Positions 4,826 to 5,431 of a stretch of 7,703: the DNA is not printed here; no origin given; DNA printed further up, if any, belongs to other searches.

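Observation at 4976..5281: Zinc-ribbon ORF translationally coupled to gII, inserted between gII and gV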

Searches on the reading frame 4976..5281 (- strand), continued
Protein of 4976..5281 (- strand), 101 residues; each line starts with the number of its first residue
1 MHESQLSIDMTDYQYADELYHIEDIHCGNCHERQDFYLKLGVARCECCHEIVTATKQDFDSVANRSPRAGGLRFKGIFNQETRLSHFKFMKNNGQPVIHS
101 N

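Call 72: search_protein_families(library=phrogs, alignment_id=A3, max_evalue=1)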
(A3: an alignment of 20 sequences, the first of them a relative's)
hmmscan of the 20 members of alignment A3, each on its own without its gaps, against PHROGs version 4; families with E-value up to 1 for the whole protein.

A. member 1, P0001 (101 aa): 2 families
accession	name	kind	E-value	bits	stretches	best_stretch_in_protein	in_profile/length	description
phrog_2834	-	unknown function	0.11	13.3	0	43-61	16-34/78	-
phrog_35266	-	unknown function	0.32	12.3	1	24-60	30-66/181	-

B. families by the number of members that match (of 20 scanned): 34 families (the first 25 are shown)
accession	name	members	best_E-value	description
phrog_2834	-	9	0.0019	-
phrog_15404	-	4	0.0019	-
phrog_30999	-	2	0.017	-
phrog_10393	-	2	0.039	-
phrog_10714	-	2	0.058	-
phrog_4837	-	2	0.11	-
phrog_19181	-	2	0.2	-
phrog_23328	-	1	0.0019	-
phrog_4875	-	1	0.0031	-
phrog_30856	-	1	0.012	-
phrog_21941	-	1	0.03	-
phrog_36915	-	1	0.037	-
phrog_10481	-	1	0.041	-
phrog_35117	-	1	0.079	HTH DNA binding protein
phrog_24515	-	1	0.094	-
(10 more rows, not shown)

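Call 82: find_encoding_contigs(protein=P0014, flank=5000)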
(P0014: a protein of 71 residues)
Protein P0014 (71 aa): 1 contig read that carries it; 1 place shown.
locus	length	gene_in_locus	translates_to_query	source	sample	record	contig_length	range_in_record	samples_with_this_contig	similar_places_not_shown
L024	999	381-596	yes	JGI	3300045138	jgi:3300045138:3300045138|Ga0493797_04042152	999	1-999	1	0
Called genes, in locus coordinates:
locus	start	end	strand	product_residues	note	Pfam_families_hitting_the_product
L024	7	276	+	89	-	-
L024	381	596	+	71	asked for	-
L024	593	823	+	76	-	-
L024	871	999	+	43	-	?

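Call 83: find_encoding_contigs(protein=P0017, flank=5000)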
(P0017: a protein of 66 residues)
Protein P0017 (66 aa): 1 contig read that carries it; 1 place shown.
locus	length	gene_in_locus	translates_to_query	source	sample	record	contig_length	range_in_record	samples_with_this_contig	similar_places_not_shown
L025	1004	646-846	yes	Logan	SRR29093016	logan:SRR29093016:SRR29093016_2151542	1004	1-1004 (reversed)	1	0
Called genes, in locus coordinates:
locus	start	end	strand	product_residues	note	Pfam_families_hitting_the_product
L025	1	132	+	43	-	?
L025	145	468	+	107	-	-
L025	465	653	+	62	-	-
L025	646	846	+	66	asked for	-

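Call 84: search_protein_families(library=phrogs, proteins=[L024:7-276:+, L024:593-823:+, L025:145-468:+, L025:465-653:+, L019:1207-1398:+, L019:621-1013:+, L005:1853-2101:+, L005:2101-2211:+, L008:8694-9209:+, L008:8096-8374:+], max_evalue=0.05)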
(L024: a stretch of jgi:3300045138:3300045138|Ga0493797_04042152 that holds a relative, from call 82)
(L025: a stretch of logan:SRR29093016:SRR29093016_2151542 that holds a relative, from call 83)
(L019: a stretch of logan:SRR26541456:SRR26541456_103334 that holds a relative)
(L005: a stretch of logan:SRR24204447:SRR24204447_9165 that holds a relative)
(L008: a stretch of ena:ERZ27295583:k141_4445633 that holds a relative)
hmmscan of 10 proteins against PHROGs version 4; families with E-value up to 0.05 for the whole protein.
L024:7-276:+ (89 aa): 0 families

L024:593-823:+ (76 aa): 1 family
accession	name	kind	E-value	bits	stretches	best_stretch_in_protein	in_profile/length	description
phrog_26137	-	unknown function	0.05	14.9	0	27-65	21-59/70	-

L025:145-468:+ (107 aa): 0 families

L025:465-653:+ (62 aa): 1 family
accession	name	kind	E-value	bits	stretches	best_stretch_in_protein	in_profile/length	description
phrog_25718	-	unknown function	0.021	16.1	1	2-55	16-72/76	-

L019:1207-1398:+ (63 aa): 0 families

L019:621-1013:+ (130 aa): 0 families

L005:1853-2101:+ (82 aa): 0 families

L005:2101-2211:+ (36 aa): 1 family
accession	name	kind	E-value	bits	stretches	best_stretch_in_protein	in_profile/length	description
phrog_5806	-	unknown function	0.027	15.3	1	11-31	4-24/43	-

L008:8694-9209:+ (171 aa): 1 family
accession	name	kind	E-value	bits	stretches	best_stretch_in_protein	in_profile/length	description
phrog_1639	-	DNA, RNA and nucleotide metabolism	0.0065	15.8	1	46-148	9-104/838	restriction endonuclease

L008:8096-8374:+ (92 aa): 0 families

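Call 85: search_protein_families(library=pfam, proteins=[L024:7-276:+, L024:593-823:+, L025:145-468:+, L025:465-653:+, L008:8694-9209:+, L008:8096-8374:+, L008:7624-7869:+, L008:7878-8105:+, L008:11901-12350:+], max_evalue=0.05)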
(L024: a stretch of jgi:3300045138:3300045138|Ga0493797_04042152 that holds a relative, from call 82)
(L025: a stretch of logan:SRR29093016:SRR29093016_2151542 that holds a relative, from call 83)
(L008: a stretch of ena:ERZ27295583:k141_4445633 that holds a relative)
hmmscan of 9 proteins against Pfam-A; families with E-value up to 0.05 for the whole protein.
L024:7-276:+ (89 aa): 0 families

L024:593-823:+ (76 aa): 0 families

L025:145-468:+ (107 aa): 1 family
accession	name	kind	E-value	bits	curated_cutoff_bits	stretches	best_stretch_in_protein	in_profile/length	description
PF10075.15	CSN8_PSD8_EIF3K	-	0.048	14.1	23.7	0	4-26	112-134/144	CSN8/PSMD8/EIF3K family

L025:465-653:+ (62 aa): 0 families

L008:8694-9209:+ (171 aa): 0 families

L008:8096-8374:+ (92 aa): 0 families

L008:7624-7869:+ (81 aa): 0 families

L008:7878-8105:+ (75 aa): 0 families

L008:11901-12350:+ (149 aa): 0 families

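Call 98: search_dna_similar(query=L020:104-1087:+, collection=plasmids, mode=protein, max_evalue=1e-10, max_rows=25)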
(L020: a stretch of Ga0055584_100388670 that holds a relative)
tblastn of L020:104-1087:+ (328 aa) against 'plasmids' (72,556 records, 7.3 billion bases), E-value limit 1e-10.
Records with a match: 2265; places in all: 2463; records where one place covers at least 80% of the query: 811.
Best place of each record, by identity: <60% 2265.
By first word of the organism name: Staphylococcus 909; Escherichia 310; Bacillus 251; Klebsiella 121; Enterococcus 115; Salmonella 81; Streptococcus 65; Lactiplantibacillus 47; uncultured 37; Clostridium 35; and 72 more.
By predicted mobility (MOB-suite, as given by PLSDB): mobilizable 1143; non-mobilizable 1036; conjugative 86.
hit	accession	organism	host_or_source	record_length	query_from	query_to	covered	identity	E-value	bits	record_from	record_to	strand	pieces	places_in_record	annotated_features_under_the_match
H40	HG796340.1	uncultured bacterium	-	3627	1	324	99%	34.7%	1e-47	178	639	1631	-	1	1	CDS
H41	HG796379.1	uncultured bacterium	-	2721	48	322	84%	39.8%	1e-49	184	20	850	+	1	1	none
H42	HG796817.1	uncultured bacterium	-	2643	3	323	98%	34.0%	5e-41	159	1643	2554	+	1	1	CDS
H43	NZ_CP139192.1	Bacillus sonorensis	Single cell,Cheonggukjang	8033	19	327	94%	35.1%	5e-41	159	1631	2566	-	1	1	protein rep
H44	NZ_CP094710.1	Staphylococcus simulans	Camel,swab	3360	16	326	95%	34.8%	9e-41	158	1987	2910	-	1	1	protein rep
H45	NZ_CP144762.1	Ligilactobacillus saerimneri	chicken,mixed culture,cecum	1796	14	327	96%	34.4%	8e-36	142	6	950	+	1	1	record has no annotation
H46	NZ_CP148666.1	Clostridium perfringens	-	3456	19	327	94%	34.9%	1e-42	164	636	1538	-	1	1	protein rep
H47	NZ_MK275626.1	Clostridium perfringens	neonatal piglet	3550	24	327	93%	35.5%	1e-42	164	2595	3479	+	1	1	protein rep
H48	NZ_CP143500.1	Clostridium perfringens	pig,fecal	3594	24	327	93%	35.5%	4e-42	162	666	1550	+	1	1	protein rep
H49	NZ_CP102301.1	Clostridium perfringens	swine,mixed culture,fecal sample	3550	24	327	93%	35.5%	4e-42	162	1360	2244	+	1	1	protein rep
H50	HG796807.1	uncultured bacterium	-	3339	27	327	92%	35.7%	4e-39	153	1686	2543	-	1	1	CDS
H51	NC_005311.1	Bacillus licheniformis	pasture land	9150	19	327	94%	34.1%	2e-38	152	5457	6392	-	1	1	protein rep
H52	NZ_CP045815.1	Bacillus licheniformis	-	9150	19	327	94%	34.1%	2e-38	152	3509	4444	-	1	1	protein rep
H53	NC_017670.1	Halobacillus halophilus DSM 2266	-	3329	12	327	96%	33.3%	1e-37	149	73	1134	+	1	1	protein rep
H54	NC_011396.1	Bacillus licheniformis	soil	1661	19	327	94%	34.0%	2e-37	147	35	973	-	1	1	protein rep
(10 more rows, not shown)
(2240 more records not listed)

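Call 101: search_protein_families(library=padloc, alignment_id=A3, max_evalue=1)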
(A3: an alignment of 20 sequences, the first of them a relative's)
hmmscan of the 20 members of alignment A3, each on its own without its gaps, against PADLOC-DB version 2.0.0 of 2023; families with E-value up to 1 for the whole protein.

A. member 1, P0001 (101 aa): 1 family
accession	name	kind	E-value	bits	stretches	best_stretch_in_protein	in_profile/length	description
PDLC02641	DrmMI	-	0.012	11.5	1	10-54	119-164/1161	DrmMI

B. families by the number of members that match (of 20 scanned): 5 families
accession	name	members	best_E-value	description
PDLC01736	TniQ_IF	3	0.015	TniQ_1_I-F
PDLC03862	LmuB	1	0.0041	-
PDLC02641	DrmMI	1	0.012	DrmMI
PDLC03656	mREase_IV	1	0.022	Type IV methyl-directed restriction enzyme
PDLC02074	Cas2_IIIb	1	0.036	-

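Call 102: search_dna_similar(query=P0019, collection=phages, mode=protein, max_evalue=1)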
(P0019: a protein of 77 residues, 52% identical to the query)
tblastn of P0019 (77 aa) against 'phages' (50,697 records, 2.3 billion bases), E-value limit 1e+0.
Records with a match: 1; places in all: 1; records where one place covers at least 80% of the query: 0.
Best place of each record, by identity: <60% 1.
By first word of the organism name: Yersinia 1.
By host as written in the record: Yersinia enterocolitica 1.
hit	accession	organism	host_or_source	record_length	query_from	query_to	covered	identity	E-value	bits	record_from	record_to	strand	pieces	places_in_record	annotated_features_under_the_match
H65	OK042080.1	Yersinia phage vB_YenP_Rambo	Yersinia enterocolitica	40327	17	65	64%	44.2%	3e-1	34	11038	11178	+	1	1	none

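Call 103: search_dna_similar(query=P0010, collection=phages, mode=protein, max_evalue=1)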
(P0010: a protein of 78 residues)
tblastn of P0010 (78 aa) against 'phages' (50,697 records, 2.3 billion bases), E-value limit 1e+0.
Records with a match: 2; places in all: 2; records where one place covers at least 80% of the query: 0.
Best place of each record, by identity: <60% 2.
By first word of the organism name: Aeromonas 1; Staphylococcus 1.
By host as written in the record: Aeromonas dhakensis AM 1; Staphylococcus aureus 1.
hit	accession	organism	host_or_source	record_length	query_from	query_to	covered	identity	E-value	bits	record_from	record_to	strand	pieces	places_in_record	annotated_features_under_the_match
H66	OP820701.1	Aeromonas phage vB_AdhM_TS9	Aeromonas dhakensis AM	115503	29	66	49%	42.1%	2e-1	34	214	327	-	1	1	hypothetical protein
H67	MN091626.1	Staphylococcus phage PALS_2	Staphylococcus aureus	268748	16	62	60%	31.3%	5e-1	33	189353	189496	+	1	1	hypothetical protein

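Call 104: get_annotated_region(hit=H65, flank=2500)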
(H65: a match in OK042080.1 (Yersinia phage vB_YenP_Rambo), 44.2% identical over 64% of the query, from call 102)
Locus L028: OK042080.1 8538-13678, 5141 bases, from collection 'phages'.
description: Yersinia phage vB_YenP_Rambo, complete genome.
organism: Yersinia phage vB_YenP_Rambo (NCBI taxid 2880894)
taxonomy: Viruses; Duplodnaviria; Heunggongvirae; Uroviricota; Caudoviricetes; Autographiviridae; Studiervirinae; Teseptimavirus
host: Yersinia enterocolitica; source: feces (game); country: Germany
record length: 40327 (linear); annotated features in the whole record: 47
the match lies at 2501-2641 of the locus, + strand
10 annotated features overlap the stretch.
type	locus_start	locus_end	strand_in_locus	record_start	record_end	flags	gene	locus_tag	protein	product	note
CDS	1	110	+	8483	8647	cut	-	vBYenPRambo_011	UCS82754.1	hypothetical protein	-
CDS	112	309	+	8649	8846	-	-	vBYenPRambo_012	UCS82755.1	bacterial RNA polymerase inhibitor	-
CDS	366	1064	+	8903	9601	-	-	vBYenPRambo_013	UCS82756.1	single-stranded DNA-binding protein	-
CDS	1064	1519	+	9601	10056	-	-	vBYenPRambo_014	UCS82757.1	endonuclease I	-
CDS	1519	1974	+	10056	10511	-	-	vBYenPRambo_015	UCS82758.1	HNH endonuclease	-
CDS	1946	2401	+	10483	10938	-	-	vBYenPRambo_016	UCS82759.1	endolysin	-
CDS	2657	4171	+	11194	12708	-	-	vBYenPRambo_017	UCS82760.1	primase/helicase protein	-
CDS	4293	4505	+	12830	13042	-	-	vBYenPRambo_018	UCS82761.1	hypothetical protein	-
CDS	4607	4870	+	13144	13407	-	-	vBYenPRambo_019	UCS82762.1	inhibitor of host toxin/antitoxin system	-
CDS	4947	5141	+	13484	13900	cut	-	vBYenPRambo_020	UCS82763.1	hypothetical protein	-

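Call 107: search_protein_families(library=pfam, proteins=[P0019, P0008, P0009, P0007, P0006, P0012, P0011, P0010, P0015, L028:2474-2710:+], max_evalue=10)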
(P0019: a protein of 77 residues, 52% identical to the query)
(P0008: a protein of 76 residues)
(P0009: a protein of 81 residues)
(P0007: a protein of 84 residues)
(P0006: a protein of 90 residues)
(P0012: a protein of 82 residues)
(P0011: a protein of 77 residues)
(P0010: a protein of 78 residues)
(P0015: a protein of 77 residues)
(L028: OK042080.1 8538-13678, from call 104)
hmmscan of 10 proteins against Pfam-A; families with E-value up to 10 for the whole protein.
P0019 (77 aa): 1 family
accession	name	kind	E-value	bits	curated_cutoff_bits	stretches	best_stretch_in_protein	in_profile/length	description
PF11781.13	Zn_ribbon_RRN7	-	0.0054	16.8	27.1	1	25-49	7-30/32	Zinc-finger of RNA-polymerase I-specific TFIIB, Rrn7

P0008 (76 aa): 1 family
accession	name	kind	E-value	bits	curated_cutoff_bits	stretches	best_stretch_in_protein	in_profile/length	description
PF12773.13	DZR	-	0.23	12.1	27.3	1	22-48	1-23/45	Double zinc ribbon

P0009 (81 aa): 2 families
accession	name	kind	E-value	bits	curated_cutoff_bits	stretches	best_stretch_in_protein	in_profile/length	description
PF07295.17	DUF1451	-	0.011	16.3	26.1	1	26-57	113-143/146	Zinc-ribbon containing domain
PF01475.25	FUR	-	0.098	13.2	23.1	1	47-68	84-105/121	Ferric uptake regulator family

P0007 (84 aa): 3 families
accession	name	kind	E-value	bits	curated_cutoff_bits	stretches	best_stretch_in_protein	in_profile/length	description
PF07191.17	Zn_ribbon_6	-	0.0015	18.9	25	1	24-58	15-44/67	Double zinc ribbon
PF22747.2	Zn_ribbon_DUF2089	-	0.011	16.2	27.6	1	22-35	9-22/32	DUF2089 zinc ribbon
PF16438.10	DUF5035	-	0.074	13.4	25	1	29-55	118-143/145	Domain of unknown function (DUF5035)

P0006 (90 aa): 0 families

P0012 (82 aa): 0 families

P0011 (77 aa): 0 families

P0010 (78 aa): 7 families
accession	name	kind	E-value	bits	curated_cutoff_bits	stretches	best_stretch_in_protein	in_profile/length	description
PF07191.17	Zn_ribbon_6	-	0.013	15.9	25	1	22-55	15-43/67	Double zinc ribbon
PF10080.14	FtrD-like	-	0.048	14.2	26.3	1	25-52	36-62/101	Membrane iron-sulfur containing protein FtrD-like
PF18912.6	DZR_2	-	0.053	13.8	27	1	25-52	23-47/56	Double zinc ribbon domain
PF06601.17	Orthopox_F6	-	0.061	13.9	27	1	3-34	20-51/72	Orthopoxvirus F6 protein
PF03226.21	Yippee-Mis18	-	0.072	13.7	26.6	1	6-42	41-77/108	Yippee zinc-binding/DNA-binding /Mis18, centromere assembly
PF08772.16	Zn_ribbon_NOB1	-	0.18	12.4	24.9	1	24-50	9-32/72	Nin one binding (NOB1) Zn-ribbon like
PF23546.1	Zn_ribbon_TOP3B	-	0.77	9.9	27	1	22-31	24-33/40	DNA topoisomerase 3-beta zinc ribbon domain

P0015 (77 aa): 2 families
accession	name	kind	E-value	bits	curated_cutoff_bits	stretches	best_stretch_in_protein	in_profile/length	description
PF00412.28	LIM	-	0.0038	17.9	22.9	1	4-37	17-53/58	LIM domain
PF18912.6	DZR_2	-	0.028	14.7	27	1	14-40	22-45/56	Double zinc ribbon domain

L028:2474-2710:+ (79 aa): 2 families
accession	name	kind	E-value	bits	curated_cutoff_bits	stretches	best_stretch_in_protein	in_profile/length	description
PF08273.17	Zn_Ribbon_Prim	-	3.1e-11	43.8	23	1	11-45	2-36/37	Zinc-binding domain of primase-helicase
PF25454.1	zf-C3HC4_IRF-2BP1_2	-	0.051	14.3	26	1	29-71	22-65/72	IRF-2BP1/2 C3HC4 zinc finger domain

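Call 108: find_homologous_proteins(query=L028:2474-2710:+, max_evalue=0.001)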
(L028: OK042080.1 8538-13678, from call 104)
Query L028:2474-2710:+ (79 aa): 2 proteins with E <= 0.001 among 2 candidates.
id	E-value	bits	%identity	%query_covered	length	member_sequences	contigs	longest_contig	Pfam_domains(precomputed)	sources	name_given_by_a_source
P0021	8.6e-29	117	62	100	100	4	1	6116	PF08273.18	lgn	-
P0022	6.2e-23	98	68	72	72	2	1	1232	PF08273.18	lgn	-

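Call 109: search_dna_similar(query=L028:2474-2710:+, collection=phages, mode=protein, max_evalue=0.001, max_rows=40, rows=spread)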
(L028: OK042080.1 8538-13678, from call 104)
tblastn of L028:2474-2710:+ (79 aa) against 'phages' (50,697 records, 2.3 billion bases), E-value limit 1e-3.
Records with a match: 1397; places in all: 1398; records where one place covers at least 80% of the query: 1278.
Best place of each record, by identity: >=99% 1; 80-90% 122; 60-80% 142; <60% 1132.
By first word of the organism name: Klebsiella 426; Escherichia 270; Pseudomonas 137; Salmonella 91; Yersinia 84; Enterobacter 29; Vibrio 29; Synechococcus 26; Ralstonia 25; Pelagibacter 25; and 44 more.
By host as written in the record: - 243; Klebsiella pneumoniae 220; Escherichia coli 93; Yersinia pestis 38; Klebsiella pneumoniae 135080 30; Salmonella enterica subsp. enterica serovar Typhi 30; Pseudomonas putida KT2440 and Paw85 25; Vibrio cholerae 22; and 325 more.
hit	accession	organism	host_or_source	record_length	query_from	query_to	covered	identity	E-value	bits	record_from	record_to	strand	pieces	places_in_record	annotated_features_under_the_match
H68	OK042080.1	Yersinia phage vB_YenP_Rambo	Yersinia enterocolitica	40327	1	79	100%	100.0%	5e-50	172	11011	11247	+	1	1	primase/helicase protein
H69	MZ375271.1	Escherichia phage T7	-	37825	4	79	96%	85.5%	2e-41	148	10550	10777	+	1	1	DNA primase/helicase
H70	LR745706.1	Escherichia phage T7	-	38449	4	79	96%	85.5%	2e-41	147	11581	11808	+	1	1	DNA primase/helicase | putative NHN endonuclease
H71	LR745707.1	Escherichia phage T7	-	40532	4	79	96%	85.5%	2e-41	147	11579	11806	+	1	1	DNA primase/helicase | putative NHN endonuclease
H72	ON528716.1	Shigella phage ESh2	Shigella sp.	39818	1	79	100%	66.7%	1e-31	120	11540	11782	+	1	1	none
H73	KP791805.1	Enterobacter phage E-2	Enterobacter cloacae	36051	1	79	100%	66.3%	1e-31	120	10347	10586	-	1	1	primase/helicase protein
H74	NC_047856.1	Enterobacter phage KNP3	sewage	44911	1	79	100%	60.0%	1e-27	108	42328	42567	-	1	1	DNA primase/helicase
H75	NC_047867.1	Enterobacteria phage T7M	Escherichia coli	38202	1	79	100%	58.8%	4e-27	107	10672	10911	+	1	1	DNA primase/helicase (x2)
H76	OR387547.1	Klebsiella phage P06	Klebsiella pneumoniae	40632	3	79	97%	59.3%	1e-26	105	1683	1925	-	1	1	hypothetical protein (x2)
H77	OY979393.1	Klebsiella phage vB_Kpl_K58PH129C2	-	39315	3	79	97%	59.3%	2e-26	105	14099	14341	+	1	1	HNH endonuclease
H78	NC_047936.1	Yersinia phage fPS-53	-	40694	4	79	96%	59.2%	7e-27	106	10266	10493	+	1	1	g015: primase/helicase | g014: HNH endonuclease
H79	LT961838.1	Yersinia phage fPS-19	-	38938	4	79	96%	57.9%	4e-27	107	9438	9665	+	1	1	g015: phage primase/helicase protein | g014: homing endonuclease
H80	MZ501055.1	Escherichia phage CarlSpitteler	Escherichia coli K-12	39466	1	79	100%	54.2%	1e-23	97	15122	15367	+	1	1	DNA primase/helicase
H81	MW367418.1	Pectobacterium phage PcCB251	Pectobacterium sp. Pc251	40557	1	79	100%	53.0%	3e-23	96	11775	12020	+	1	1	primase/helicase protein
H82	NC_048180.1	Shigella phage VB_Ship_A7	Shigella flexneri A7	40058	1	79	100%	51.8%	1e-24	100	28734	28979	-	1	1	DNA primase/helicase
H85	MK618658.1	Klebsiella phage Pharr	Klebsiella pneumoniae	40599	5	79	95%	49.4%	1e-20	89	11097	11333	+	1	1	DNA primase/helicase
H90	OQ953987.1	Pseudomonas phage phiPstEGF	Pseudomonas syringae pv. tomato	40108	4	79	96%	48.1%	7e-16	76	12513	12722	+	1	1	primase/helicase protein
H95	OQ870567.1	Escherichia phage SR04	Escherichia coli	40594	4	79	96%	44.7%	6e-17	79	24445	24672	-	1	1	dnaG: DNA primase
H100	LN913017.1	Pseudomonas phage HC15b2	-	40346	4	79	96%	42.3%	8e-12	64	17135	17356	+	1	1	record has no annotation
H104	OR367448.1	Ralstonia phage BOESR1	Ralstonia pseudosolanacearum (NCPPB ...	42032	3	62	76%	43.9%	3e-11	62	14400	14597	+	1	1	DNA primase/helicase | HNH endonuclease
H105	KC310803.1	Synechococcus phage S-CBP3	Synechococcus sp. CB0101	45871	6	43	48%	60.5%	2e-10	60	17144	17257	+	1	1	primase/helicase | hypothetical protein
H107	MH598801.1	Pelagibacter phage HTVC200P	Candidatus Pelagibacter sp. FZCC0015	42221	6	40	44%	42.9%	8e-4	41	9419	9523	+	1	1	DNA primase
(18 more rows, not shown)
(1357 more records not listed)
